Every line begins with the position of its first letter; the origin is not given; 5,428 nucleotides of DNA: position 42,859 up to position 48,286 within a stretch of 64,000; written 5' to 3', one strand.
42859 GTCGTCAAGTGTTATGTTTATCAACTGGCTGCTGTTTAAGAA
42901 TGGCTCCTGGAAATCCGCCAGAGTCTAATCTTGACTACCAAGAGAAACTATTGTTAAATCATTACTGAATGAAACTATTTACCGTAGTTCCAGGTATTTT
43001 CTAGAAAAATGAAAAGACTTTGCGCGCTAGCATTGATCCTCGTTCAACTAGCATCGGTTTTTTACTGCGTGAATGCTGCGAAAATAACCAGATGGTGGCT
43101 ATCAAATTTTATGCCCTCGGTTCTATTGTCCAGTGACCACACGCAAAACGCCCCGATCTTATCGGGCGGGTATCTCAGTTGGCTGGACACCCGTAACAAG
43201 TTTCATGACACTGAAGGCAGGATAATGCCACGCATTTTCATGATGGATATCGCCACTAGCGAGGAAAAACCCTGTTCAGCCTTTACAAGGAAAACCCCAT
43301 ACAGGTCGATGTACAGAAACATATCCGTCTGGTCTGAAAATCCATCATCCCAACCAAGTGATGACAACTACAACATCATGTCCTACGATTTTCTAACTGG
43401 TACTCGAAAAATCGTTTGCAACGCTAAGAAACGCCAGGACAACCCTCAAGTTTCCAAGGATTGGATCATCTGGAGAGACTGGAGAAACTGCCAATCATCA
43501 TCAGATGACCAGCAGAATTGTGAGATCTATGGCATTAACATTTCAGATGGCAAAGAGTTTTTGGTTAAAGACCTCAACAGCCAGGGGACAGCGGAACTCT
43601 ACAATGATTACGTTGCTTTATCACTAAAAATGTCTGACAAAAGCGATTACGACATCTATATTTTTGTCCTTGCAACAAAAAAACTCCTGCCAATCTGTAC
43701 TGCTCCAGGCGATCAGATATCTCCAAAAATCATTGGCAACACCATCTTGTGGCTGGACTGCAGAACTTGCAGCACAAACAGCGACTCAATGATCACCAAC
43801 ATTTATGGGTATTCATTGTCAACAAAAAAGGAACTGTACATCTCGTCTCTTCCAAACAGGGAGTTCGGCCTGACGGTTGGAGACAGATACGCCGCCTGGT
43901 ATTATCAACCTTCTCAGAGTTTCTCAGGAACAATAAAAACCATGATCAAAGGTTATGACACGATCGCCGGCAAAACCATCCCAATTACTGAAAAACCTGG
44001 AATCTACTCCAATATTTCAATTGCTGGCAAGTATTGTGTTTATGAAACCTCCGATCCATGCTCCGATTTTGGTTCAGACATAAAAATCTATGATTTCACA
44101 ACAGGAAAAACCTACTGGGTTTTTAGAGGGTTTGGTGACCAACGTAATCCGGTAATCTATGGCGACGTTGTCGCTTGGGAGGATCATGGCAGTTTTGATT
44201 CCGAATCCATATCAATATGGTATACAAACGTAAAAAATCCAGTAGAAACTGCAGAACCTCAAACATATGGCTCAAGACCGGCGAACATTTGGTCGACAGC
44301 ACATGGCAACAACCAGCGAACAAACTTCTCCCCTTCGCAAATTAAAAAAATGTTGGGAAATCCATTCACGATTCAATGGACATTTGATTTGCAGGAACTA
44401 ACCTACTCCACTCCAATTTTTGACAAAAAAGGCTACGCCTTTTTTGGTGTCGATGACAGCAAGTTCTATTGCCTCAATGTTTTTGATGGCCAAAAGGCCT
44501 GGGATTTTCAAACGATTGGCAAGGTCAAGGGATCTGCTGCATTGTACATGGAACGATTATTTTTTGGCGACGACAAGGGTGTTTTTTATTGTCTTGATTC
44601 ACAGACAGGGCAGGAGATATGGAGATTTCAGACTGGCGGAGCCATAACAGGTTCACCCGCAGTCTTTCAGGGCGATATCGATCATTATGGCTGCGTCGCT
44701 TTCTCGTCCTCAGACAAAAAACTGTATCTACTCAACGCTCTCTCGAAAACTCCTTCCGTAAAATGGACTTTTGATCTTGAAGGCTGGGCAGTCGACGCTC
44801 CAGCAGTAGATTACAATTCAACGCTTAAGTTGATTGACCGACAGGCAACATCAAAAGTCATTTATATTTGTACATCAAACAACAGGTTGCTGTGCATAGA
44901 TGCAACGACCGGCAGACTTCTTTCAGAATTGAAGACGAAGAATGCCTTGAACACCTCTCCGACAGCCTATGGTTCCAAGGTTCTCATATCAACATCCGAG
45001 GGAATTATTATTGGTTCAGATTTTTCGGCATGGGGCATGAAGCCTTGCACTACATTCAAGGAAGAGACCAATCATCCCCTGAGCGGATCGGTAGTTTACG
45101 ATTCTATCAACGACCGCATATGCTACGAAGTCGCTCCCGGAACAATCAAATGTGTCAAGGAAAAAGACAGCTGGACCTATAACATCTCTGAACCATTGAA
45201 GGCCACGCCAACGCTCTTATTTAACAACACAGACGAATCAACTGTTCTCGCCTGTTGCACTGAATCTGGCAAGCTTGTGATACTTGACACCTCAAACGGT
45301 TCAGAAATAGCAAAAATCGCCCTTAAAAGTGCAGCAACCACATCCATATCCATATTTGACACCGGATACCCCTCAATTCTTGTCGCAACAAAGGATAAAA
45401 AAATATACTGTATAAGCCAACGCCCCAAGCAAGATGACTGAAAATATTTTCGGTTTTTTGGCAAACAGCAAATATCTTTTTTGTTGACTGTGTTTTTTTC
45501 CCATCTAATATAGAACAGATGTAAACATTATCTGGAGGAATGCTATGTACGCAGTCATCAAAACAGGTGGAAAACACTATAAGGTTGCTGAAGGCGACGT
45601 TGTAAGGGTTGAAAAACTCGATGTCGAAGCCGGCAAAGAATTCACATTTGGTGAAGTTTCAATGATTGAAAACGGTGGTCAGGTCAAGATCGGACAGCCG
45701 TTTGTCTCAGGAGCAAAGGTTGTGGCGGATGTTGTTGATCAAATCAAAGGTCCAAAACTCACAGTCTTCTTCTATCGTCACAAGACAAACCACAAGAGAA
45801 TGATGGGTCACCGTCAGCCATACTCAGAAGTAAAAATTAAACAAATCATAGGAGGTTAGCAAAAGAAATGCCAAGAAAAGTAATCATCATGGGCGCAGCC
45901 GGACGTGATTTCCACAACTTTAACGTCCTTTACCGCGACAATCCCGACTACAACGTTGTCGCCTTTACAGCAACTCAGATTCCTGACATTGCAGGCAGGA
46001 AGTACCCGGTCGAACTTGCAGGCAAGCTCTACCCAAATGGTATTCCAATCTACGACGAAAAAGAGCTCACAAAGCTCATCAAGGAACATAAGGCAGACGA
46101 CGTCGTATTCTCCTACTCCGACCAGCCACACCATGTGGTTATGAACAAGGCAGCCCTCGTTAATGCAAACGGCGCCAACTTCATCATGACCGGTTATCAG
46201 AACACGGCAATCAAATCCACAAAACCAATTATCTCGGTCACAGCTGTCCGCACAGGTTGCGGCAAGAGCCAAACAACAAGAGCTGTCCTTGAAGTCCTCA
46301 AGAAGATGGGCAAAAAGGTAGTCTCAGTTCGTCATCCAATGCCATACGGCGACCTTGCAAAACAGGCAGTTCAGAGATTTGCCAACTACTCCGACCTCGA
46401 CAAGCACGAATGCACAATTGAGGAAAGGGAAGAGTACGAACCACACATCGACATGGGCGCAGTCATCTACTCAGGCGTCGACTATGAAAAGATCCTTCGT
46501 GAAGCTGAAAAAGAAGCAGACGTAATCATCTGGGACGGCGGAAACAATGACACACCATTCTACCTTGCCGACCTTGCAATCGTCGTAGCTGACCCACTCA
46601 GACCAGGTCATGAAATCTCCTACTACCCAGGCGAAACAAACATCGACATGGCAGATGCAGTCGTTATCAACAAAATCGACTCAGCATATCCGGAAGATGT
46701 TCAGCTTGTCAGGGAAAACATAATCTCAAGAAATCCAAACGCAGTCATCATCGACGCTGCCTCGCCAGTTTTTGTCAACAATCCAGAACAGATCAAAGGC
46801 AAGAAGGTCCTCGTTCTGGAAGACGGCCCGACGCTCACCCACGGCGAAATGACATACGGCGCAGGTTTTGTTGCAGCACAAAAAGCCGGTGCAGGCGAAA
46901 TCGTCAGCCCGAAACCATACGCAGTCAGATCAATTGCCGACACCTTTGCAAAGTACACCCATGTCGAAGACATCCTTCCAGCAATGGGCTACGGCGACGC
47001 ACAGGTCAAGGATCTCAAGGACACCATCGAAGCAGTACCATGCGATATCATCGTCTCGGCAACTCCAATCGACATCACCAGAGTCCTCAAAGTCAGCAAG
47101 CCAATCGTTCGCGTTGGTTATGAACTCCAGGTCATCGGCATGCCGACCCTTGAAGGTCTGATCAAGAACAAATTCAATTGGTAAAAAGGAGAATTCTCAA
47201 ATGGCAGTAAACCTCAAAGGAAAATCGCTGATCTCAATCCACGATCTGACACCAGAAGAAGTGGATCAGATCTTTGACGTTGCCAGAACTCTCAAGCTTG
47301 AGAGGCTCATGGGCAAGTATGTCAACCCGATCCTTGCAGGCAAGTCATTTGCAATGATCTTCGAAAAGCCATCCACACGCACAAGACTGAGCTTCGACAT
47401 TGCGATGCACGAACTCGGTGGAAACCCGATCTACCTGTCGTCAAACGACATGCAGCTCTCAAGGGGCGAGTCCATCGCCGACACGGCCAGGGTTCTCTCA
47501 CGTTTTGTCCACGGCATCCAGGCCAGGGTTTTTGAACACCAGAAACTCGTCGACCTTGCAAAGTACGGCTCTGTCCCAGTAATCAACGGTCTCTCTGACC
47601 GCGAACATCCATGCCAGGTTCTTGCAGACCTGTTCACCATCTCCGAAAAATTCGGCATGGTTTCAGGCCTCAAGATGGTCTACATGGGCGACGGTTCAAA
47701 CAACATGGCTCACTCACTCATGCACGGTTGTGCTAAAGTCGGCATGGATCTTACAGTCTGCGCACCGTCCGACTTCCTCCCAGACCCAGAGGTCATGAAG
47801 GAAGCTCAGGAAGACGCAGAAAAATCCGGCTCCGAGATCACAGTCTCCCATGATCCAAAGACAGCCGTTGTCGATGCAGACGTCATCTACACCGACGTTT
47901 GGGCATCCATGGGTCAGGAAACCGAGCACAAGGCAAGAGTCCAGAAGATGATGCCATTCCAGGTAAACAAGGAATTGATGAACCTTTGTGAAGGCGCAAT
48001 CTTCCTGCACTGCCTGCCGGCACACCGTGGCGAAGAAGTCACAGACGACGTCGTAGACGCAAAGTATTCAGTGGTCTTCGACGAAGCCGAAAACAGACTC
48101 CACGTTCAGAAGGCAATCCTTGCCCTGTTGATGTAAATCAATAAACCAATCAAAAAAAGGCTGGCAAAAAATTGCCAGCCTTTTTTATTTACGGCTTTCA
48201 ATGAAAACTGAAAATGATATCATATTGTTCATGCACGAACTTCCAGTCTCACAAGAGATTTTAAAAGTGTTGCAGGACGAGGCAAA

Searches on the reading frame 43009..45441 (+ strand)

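Call 12: search_protein_families(library=pfam, proteins=[window:43009-45441:+], max_evalue=0.001)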
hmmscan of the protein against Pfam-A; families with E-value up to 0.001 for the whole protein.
window:43009-45441:+ (810 aa): 8 families
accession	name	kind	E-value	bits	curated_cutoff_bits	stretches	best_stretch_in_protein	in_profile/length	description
PF13570.13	Beta-prop_ACSF4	-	1.6e-37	130.1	133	2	515-803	62-328/329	Beta-alanine-activating enzyme, beta-propeller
PF13360.13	PQQ_2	-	2.6e-16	60.4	27.6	2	487-587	6-98/233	Outer membrane protein assembly factor BamB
PF01011.28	PQQ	-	1e-08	34.8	26.7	0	580-651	75-150/595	Glucose/ethanol/alcohol dehydrogenase, beta-propeller domain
PF23393.2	Beta-prop_WDR90_POC16_2nd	-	0.00015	21.5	60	0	612-648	188-224/291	WDR90/POC16, second beta-propeller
PF14779.12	BBS1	-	0.00036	20.5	27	0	740-802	190-253/254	Ciliary BBSome complex subunit 1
PF23414.1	Beta-prop_EML_2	-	0.00038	20.3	90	0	742-801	49-107/266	Echinoderm microtubule-associated protein second beta-propeller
PF24807.1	WD40_CDC20-Fz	-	0.00044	20.1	200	0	742-806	61-122/292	CDC20/Fizzy WD40 domain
PF25171.1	Beta-prop_WDR36-Utp21_1st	-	0.00067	19.6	80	0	739-796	157-214/266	WDR36/Utp21 first beta-propeller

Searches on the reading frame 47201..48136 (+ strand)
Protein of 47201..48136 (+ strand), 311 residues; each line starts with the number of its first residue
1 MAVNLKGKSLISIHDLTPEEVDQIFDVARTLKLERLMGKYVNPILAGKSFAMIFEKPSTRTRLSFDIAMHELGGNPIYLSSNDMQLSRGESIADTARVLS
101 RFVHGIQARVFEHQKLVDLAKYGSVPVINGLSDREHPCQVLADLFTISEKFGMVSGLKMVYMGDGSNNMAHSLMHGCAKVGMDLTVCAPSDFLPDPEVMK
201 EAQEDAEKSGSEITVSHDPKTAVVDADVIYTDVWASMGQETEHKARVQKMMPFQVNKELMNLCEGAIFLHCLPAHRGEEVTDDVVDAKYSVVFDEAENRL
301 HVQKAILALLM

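Call 12: search_protein_families(library=pfam, proteins=[window:47201-48136:+], max_evalue=0.001)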
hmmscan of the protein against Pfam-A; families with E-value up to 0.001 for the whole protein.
window:47201-48136:+ (311 aa): 2 families
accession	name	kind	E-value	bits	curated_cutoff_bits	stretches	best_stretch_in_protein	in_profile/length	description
PF00185.30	OTCace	-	3.3e-63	212.9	29.4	1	156-310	2-157/157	Aspartate/ornithine carbamoyltransferase, Asp/Orn binding domain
PF02729.26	OTCace_N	-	1.9e-50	171.2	29.9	1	8-149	1-148/148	Aspartate/ornithine carbamoyltransferase, carbamoyl-P binding domain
